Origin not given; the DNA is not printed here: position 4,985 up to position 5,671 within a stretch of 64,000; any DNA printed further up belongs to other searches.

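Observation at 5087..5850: XRE/DUF2178 two-gene module framed by two Msr loci and three copies of a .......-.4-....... palindrome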

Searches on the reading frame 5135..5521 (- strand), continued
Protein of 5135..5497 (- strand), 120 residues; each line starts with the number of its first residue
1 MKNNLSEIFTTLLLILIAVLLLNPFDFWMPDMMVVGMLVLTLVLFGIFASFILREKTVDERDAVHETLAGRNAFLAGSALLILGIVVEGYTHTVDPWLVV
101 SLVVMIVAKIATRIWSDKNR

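Call 21: search_protein_families(library=pfam, proteins=[L009:4483-5037:+, L009:5039-6844:+, L027:4473-5027:+, L027:5029-6783:+, L027:7712-8245:+, L010:4446-6203:+, L016:5005-5730:+, L016:5735-6796:+, L025:4433-6226:+, L061:4809-6041:+], max_evalue=0.001)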
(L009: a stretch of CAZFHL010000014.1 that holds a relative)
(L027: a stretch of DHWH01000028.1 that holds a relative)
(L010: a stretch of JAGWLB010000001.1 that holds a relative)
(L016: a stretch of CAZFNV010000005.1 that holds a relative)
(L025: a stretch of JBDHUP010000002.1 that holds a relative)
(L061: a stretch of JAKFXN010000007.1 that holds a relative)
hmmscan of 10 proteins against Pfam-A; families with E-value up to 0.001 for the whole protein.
L009:4483-5037:+ (184 aa): 4 families
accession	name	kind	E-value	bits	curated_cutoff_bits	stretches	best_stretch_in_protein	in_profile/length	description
PF00085.26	Thioredoxin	-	4.7e-12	46.3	23.5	1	98-183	17-101/103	Thioredoxin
PF13905.12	Thioredoxin_8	-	8e-05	23.3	27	0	102-121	4-23/94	Thioredoxin-like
PF13098.12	Thioredoxin_2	-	0.00028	21.6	27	0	101-176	7-97/104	Thioredoxin-like domain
PF00578.27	AhpC-TSA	-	0.0003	21.2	26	1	100-170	26-98/124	AhpC/TSA family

L009:5039-6844:+ (601 aa): 4 families
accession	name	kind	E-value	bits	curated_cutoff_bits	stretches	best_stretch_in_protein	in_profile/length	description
PF01625.27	PMSR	-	2.9e-58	196.9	23.7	1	265-416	1-152/153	Peptide methionine sulfoxide reductase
PF01641.26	SelR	-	1.6e-39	134.9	24.9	1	471-583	1-115/116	SelR domain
PF02683.22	DsbD_TM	-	6.7e-07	29.3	27.1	1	5-212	6-215/219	Cytochrome C biogenesis protein transmembrane domain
PF13386.12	DsbD_2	-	1.7e-06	28.5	24.9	1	8-209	3-198/199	Cytochrome C biogenesis protein transmembrane region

L027:4473-5027:+ (184 aa): 2 families
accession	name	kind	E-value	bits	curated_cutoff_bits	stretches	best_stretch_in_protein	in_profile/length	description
PF00085.26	Thioredoxin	-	2e-10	41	23.5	1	95-183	14-101/103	Thioredoxin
PF00578.27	AhpC-TSA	-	0.00087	19.7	26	0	101-170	27-98/124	AhpC/TSA family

L027:5029-6783:+ (584 aa): 7 families
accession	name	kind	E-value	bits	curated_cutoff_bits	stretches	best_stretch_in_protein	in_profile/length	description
PF17991.7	Thioredoxin_10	-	1.6e-23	84.3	27.1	1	455-584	1-142/142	Thioredoxin like C-terminal domain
PF08534.16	Redoxin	-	1.9e-17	63.9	26.6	1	281-417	5-143/148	Redoxin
PF00578.27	AhpC-TSA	-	7.4e-13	49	26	1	288-403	11-123/124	AhpC/TSA family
PF02683.22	DsbD_TM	-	7e-08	32.5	27.1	1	2-214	3-215/219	Cytochrome C biogenesis protein transmembrane domain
PF13905.12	Thioredoxin_8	-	1.7e-07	31.9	27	1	306-401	1-94/94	Thioredoxin-like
PF00255.25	GSHPx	-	0.00014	21.8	27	1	293-360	8-74/108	Glutathione peroxidase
PF13386.12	DsbD_2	-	0.00045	20.6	24.9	1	52-211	49-198/199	Cytochrome C biogenesis protein transmembrane region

L027:7712-8245:+ (177 aa): 1 family
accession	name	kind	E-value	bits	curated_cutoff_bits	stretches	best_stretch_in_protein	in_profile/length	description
PF01641.26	SelR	-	3.4e-43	146.7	24.9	1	61-174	1-116/116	SelR domain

L010:4446-6203:+ (585 aa): 7 families
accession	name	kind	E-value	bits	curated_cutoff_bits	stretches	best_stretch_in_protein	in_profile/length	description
PF17991.7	Thioredoxin_10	-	1e-25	91.4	27.1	1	456-585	1-142/142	Thioredoxin like C-terminal domain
PF08534.16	Redoxin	-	5.1e-19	69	26.6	1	282-422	5-147/148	Redoxin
PF00578.27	AhpC-TSA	-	1.8e-15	57.4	26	1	281-404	3-123/124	AhpC/TSA family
PF13905.12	Thioredoxin_8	-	4.3e-10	40.2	27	1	307-401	1-93/94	Thioredoxin-like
PF02683.22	DsbD_TM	-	2.8e-07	30.5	27.1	1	3-211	4-215/219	Cytochrome C biogenesis protein transmembrane domain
PF13386.12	DsbD_2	-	6.7e-05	23.3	24.9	1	53-209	53-199/199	Cytochrome C biogenesis protein transmembrane region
PF00255.25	GSHPx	-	0.00088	19.3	27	0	293-361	7-74/108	Glutathione peroxidase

L016:5005-5730:+ (241 aa): 1 family
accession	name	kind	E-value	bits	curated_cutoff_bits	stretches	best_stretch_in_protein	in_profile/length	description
PF13386.12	DsbD_2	-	1e-06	29.2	24.9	1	68-208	69-199/199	Cytochrome C biogenesis protein transmembrane region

L016:5735-6796:+ (353 aa): 4 families
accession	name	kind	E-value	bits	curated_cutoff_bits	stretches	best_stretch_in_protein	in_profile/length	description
PF17991.7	Thioredoxin_10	-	4.2e-29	102.4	27.1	1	213-353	1-142/142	Thioredoxin like C-terminal domain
PF08534.16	Redoxin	-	3.6e-11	43.5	26.6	1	51-170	14-137/148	Redoxin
PF00578.27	AhpC-TSA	-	2.3e-10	40.9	26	1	53-163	13-123/124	AhpC/TSA family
PF13905.12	Thioredoxin_8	-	0.0001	23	27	1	67-160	2-93/94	Thioredoxin-like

L025:4433-6226:+ (597 aa): 7 families
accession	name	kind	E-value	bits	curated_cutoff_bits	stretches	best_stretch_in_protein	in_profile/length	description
PF17991.7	Thioredoxin_10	-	3.2e-24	86.5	27.1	1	468-597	1-142/142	Thioredoxin like C-terminal domain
PF08534.16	Redoxin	-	1.1e-14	54.9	26.6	1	294-433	6-146/148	Redoxin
PF00578.27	AhpC-TSA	-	9.9e-14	51.8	26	1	294-416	5-123/124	AhpC/TSA family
PF02683.22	DsbD_TM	-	3.9e-10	39.8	27.1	1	3-212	4-215/219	Cytochrome C biogenesis protein transmembrane domain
PF13905.12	Thioredoxin_8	-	1.2e-08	35.6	27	1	320-414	2-94/94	Thioredoxin-like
PF13386.12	DsbD_2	-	5.4e-07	30.1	24.9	1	8-209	3-198/199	Cytochrome C biogenesis protein transmembrane region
PF00255.25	GSHPx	-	0.00019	21.4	27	1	304-379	7-78/108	Glutathione peroxidase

L061:4809-6041:+ (410 aa): 0 families

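Call 24: search_protein_families(library=pfam, alignment_id=A1, max_evalue=1)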
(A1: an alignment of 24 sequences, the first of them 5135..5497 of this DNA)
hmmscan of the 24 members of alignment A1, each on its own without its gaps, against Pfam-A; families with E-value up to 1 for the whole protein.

A. member 1, window:5135-5497:- (120 aa): 10 families
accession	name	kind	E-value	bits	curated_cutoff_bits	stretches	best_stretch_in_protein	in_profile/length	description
PF01757.29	Acyl_transf_3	-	0.0025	17.3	31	1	10-108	157-256/326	Acyltransferase domain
PF14329.11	DUF4386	-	0.013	15.8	27.6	1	34-102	1-65/210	Domain of unknown function (DUF4386)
PF15860.11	DUF4728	-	0.037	15.1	26.7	1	76-108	10-41/91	Domain of unknown function (DUF4728)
PF13664.11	DUF4149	-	0.041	14.6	24.6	0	9-58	41-94/102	Domain of unknown function (DUF4149)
PF08019.17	EptA_B_N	-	0.05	13.9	22.3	1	37-90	66-118/152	Phosphoethanolamine transferase EptA/EptB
PF07790.16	Pilin_N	-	0.31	12.4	25.2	0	34-55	9-30/78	Archaeal Type IV pilin, N-terminal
PF24363.1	DUF7519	-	0.32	11.3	27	1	69-108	47-86/155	Family of unknown function (DUF7519)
PF07254.17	Cpta_toxin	-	0.43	11.2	27.3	1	9-49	17-56/133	Membrane-bound toxin component of toxin-antitoxin system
PF23471.1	Cap15_TM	-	0.46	11.6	28.2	0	12-51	14-52/59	Cap15, TM helices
PF24838.2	8xMP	-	0.88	9.8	30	1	56-115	6-66/136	Octameric membrane protein family (8xMP)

B. families by the number of members that match (of 24 scanned): 49 families (the first 25 are shown)
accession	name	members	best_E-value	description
PF01757.29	Acyl_transf_3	14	0.00012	Acyltransferase domain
PF23600.1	DUF7139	10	0.024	Domain of unknown function (DUF7139)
PF07254.17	Cpta_toxin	10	0.14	Membrane-bound toxin component of toxin-antitoxin system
PF14329.11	DUF4386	8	0.0044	Domain of unknown function (DUF4386)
PF03706.18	LPG_synthase_TM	8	0.0049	Lysylphosphatidylglycerol synthase TM region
PF07790.16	Pilin_N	7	0.026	Archaeal Type IV pilin, N-terminal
PF23471.1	Cap15_TM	6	0.24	Cap15, TM helices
PF20563.3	DUF6773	5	0.076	Family of unknown function (DUF6773)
PF24363.1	DUF7519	5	0.25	Family of unknown function (DUF7519)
PF07836.16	DmpG_comm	4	0.0081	DmpG-like communication domain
PF13858.11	DUF4199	4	0.047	Protein of unknown function (DUF4199)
PF17370.7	DUF5392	4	0.14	Family of unknown function (DUF5392)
PF09925.14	DUF2157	4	0.18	Predicted membrane protein (DUF2157)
PF16316.10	DUF4956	4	0.34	Domain of unknown function (DUF4956)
PF12669.12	FeoB_associated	4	0.41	FeoB-associated Cys-rich membrane protein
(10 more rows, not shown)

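Call 32: search_protein_representatives(alignment_id=A1)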
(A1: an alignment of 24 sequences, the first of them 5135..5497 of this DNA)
Query: 24 sequences, 120 profile positions. Proteins with E-value up to 0.001 (for the whole library): 495; up to 1e-10: 368; up to 1e-30: 12. The best 150 are listed.
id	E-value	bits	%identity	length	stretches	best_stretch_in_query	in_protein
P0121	3.4e-42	159.3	-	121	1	1-117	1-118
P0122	1.7e-37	144.2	-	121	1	4-117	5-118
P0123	6.2e-37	142.3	-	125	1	2-119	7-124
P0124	1.8e-36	140.8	-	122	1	1-117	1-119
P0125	2.2e-36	140.5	-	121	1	1-116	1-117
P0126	1.0e-35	138.4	-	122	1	4-117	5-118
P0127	3.6e-35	136.6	-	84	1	37-120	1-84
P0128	6.4e-34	132.6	-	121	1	1-119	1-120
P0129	1.0e-33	131.9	-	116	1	6-118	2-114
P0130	1.9e-33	131.0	-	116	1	5-119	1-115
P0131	1.7e-32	128.0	-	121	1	1-120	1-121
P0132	8.4e-32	125.8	-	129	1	1-117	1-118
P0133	1.2e-30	122.0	-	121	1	6-119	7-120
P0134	2.3e-30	121.1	-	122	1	1-118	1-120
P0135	5.3e-30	119.9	-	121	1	1-117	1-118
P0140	1.1e-28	115.7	-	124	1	1-119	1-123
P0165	5.0e-26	107.1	-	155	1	5-115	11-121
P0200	1.7e-23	98.9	-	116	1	2-113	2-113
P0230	2.7e-21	91.8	-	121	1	4-118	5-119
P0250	1.3e-20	89.6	-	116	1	5-118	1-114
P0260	2.7e-20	88.6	-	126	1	5-115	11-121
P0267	8.7e-20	87.0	-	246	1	3-81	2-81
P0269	1.1e-19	86.7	-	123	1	2-114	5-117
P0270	1.2e-19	86.5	-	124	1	5-116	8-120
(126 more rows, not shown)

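Call 33: search_protein_families(library=pfam, proteins=[P0121, P0140, P0165, P0200, P0230, P0250, P0260, P0267, P0269, P0270], max_evalue=0.1)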
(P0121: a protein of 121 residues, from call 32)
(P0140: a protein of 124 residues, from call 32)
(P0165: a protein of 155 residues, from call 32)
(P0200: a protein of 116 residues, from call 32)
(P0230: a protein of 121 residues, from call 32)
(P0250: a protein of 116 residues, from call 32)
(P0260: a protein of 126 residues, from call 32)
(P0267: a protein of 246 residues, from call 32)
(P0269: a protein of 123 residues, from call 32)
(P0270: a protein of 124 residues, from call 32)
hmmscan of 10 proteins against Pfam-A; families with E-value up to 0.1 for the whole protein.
P0121 (121 aa): 3 families
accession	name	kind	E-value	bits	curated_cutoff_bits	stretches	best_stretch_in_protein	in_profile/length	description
PF14018.11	DUF4234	-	0.029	14.9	25.3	1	36-87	4-56/70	Domain of unknown function (DUF4234)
PF18949.5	DUF5693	-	0.039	12.9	29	1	10-88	341-422/609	Family of unknown function (DUF5693)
PF07790.16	Pilin_N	-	0.06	14.6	25.2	1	35-56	9-30/78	Archaeal Type IV pilin, N-terminal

P0140 (124 aa): 2 families
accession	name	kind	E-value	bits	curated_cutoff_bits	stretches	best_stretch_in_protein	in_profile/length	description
PF10277.15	Frag1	-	0.0064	16.5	30.3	1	13-97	97-184/220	Frag1/DRAM/Sfk1 family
PF04247.17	SirB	-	0.03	14.9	30.9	1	36-110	6-78/120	Invasion gene expression up-regulator, SirB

P0165 (155 aa): 5 families
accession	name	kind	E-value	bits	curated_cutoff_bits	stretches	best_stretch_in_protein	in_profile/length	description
PF12670.12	DUF3792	-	0.00014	22.4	31.3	1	16-118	14-111/115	Protein of unknown function (DUF3792)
PF19529.4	DUF6057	-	0.011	15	29.8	1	18-122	100-209/569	Family of unknown function (DUF6057)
PF23933.1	DUF7269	-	0.055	14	29.1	0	15-66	2-52/162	Family of unknown function (DUF7269)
PF19554.4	DUF6077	-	0.065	12.5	27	1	40-127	4-95/354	Family of unknown function (DUF6077)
PF13789.11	DUF4181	-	0.096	13.6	25.4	1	16-71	43-92/108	Domain of unknown function (DUF4181)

P0200 (116 aa): 3 families
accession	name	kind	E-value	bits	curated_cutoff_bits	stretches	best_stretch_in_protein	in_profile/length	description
PF03600.22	CitMHS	-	0.0082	15.7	31.9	1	5-102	135-228/336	Citrate transporter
PF09946.14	DUF2178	-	0.026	15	22.8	1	15-87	5-71/104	Predicted membrane protein (DUF2178)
PF20237.3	DUF6594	-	0.029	14.7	30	1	7-56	172-221/238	Family of unknown function (DUF6594)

P0230 (121 aa): 4 families
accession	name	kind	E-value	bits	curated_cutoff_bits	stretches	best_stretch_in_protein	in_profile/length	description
PF01757.29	Acyl_transf_3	-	0.0042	16.6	31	1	13-117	153-268/326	Acyltransferase domain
PF11377.13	DUF3180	-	0.027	15.2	28.4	1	10-74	3-70/135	Protein of unknown function (DUF3180)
PF15807.10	MAP17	-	0.028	14.9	29.6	1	79-107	11-40/122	Membrane-associated protein 117 kDa, PDZK1-interacting protein 1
PF02839.19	CBM_5_12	-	0.03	14.8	26.2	1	70-96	3-29/44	Carbohydrate-binding module family 5/12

P0250 (116 aa): 9 families
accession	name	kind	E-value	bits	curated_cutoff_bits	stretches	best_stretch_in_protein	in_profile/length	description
PF09925.14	DUF2157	-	0.00015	21.9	32.4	1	4-106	37-135/146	Predicted membrane protein (DUF2157)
PF20040.4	DUF6442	-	0.0021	18.7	25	1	51-114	13-74/102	Family of unknown function (DUF6442)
PF17159.10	MASE3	-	0.0024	18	31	1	4-111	84-192/226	Membrane-associated sensor domain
PF03472.21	Autoind_bind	-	0.0033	17.4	23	1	12-77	37-106/149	Autoinducer binding domain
PF15330.11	SIT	-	0.0068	17.3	27.6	1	29-61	2-34/114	SHP2-interacting transmembrane adaptor protein, SIT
PF19885.4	DUF6358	-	0.011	16.3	28.4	1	4-51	9-54/61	Family of unknown function (DUF6358)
PF05961.16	Chordopox_A13L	-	0.016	15.9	24.1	1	27-61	4-37/69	Chordopoxvirus A13L protein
PF09946.14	DUF2178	-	0.059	13.9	22.8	1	6-103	2-96/104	Predicted membrane protein (DUF2178)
PF04138.20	GtrA_DPMS_TM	-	0.065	13.9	26.1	1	30-109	33-109/117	GtrA/DPMS, transmembrane domain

P0260 (126 aa): 7 families
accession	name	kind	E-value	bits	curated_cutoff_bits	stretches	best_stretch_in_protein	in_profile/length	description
PF09925.14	DUF2157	-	0.00034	20.8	32.4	1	24-114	50-137/146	Predicted membrane protein (DUF2157)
PF11992.13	TgpA_N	-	0.002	17.7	30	1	20-91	104-175/333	TgpA N-terminal domain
PF05313.17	Pox_P21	-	0.0084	16.2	27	1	11-77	117-183/189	Poxvirus P21 membrane protein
PF12650.12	DUF3784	-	0.017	15.7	28.1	1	68-124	39-92/94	Domain of unknown function (DUF3784)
PF20563.3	DUF6773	-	0.031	14.5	27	1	64-120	6-63/163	Family of unknown function (DUF6773)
PF23778.1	Phage_holin_2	-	0.075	13.7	32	1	9-67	35-91/92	Putative phage holin family 2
PF20040.4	DUF6442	-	0.077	13.7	25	0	64-119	15-70/102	Family of unknown function (DUF6442)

P0267 (246 aa): 4 families
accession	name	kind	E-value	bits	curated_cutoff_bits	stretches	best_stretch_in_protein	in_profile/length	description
PF17991.7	Thioredoxin_10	-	5.2e-05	24.3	27.1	1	172-231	1-61/142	Thioredoxin like C-terminal domain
PF11377.13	DUF3180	-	0.0037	17.9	28.4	1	11-80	5-77/135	Protein of unknown function (DUF3180)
PF08534.16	Redoxin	-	0.0068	16.6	26.6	1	78-129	79-139/148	Redoxin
PF07332.16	Phage_holin_3_6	-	0.04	14.4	28.4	1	13-61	53-98/116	Putative Actinobacterial Holin-X, holin superfamily III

P0269 (123 aa): 5 families
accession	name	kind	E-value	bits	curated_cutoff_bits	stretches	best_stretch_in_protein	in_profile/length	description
PF19607.4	DUF6112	-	0.014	15.6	25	1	38-86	24-70/88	Family of unknown function (DUF6112)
PF13567.11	DUF4131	-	0.028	14.6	31.6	1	13-84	12-74/165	Domain of unknown function (DUF4131)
PF20040.4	DUF6442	-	0.041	14.6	25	1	58-99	12-53/102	Family of unknown function (DUF6442)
PF11085.13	YqhR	-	0.044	14.2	27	1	5-67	94-158/165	Conserved membrane protein YqhR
PF19744.4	DUF6232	-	0.065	14.1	27.4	1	14-73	39-89/117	Family of unknown function (DUF6232)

P0270 (124 aa): 5 families
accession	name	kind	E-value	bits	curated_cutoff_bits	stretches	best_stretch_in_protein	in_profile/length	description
PF11145.14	DUF2921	-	0.0003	20.9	27.5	1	29-123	76-167/236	Transmembrane E3 ligase/DUF2921 transmembrane domain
PF03772.21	Competence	-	0.0087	15.9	23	1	7-90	96-176/270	Competence protein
PF23600.1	DUF7139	-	0.016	15.2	30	1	59-97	9-47/150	Domain of unknown function (DUF7139)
PF13789.11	DUF4181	-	0.043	14.7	25.4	1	6-60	31-85/108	Domain of unknown function (DUF4181)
PF01970.21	TctA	-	0.059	12.4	28.9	1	12-112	103-193/423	Tripartite tricarboxylate transporter TctA family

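Call 54: predict_structure(alignment_id=A1)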
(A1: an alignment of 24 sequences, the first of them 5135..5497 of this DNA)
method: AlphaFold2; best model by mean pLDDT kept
length: 120 residues; sequences in the alignment: 24
mean_pLDDT: 67.5   pTM: 0.54
mean pLDDT of the five models: 67.5, 67.2, 58.2, 56.8, 55.5
residues with pLDDT >= 90: 0; 70-90: 52; 50-70: 63; < 50: 5
segments of 3 or more residues with pLDDT < 50: 58-60
pLDDT, mean of each block of 10 residues (from residue 1): 62 71 60 67 71 57 59 74 73 73 77 66
secondary structure, 60 per line:
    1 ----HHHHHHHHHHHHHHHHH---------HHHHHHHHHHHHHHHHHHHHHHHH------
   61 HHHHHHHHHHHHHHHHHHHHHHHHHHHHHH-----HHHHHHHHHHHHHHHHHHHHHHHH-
elements in order: H5-21 H31-54 H61-90 H96-119

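Call 58: search_protein_families(library=pfam, proteins=[L037:4371-5228:+, L084:4408-5169:+, L061:4456-4728:+, L007:3244-3699:-, L058:5376-5867:+], max_evalue=0.001)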
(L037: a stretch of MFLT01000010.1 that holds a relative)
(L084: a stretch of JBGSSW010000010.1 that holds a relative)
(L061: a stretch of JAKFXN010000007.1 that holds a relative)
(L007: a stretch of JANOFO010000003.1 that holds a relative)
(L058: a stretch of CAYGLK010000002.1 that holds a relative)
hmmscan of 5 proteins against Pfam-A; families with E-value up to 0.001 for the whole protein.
L037:4371-5228:+ (285 aa): 0 families

L084:4408-5169:+ (253 aa): 0 families

L061:4456-4728:+ (90 aa): 0 families

L007:3244-3699:- (151 aa): 1 family
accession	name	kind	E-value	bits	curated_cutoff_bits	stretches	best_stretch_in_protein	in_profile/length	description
PF10517.14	DM13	-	1.5e-18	67.8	25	1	58-147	5-104/105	Electron transfer DM13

L058:5376-5867:+ (163 aa): 1 family
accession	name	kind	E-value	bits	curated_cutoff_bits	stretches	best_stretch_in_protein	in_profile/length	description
PF10517.14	DM13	-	3.4e-17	63.4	25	1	70-160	5-105/105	Electron transfer DM13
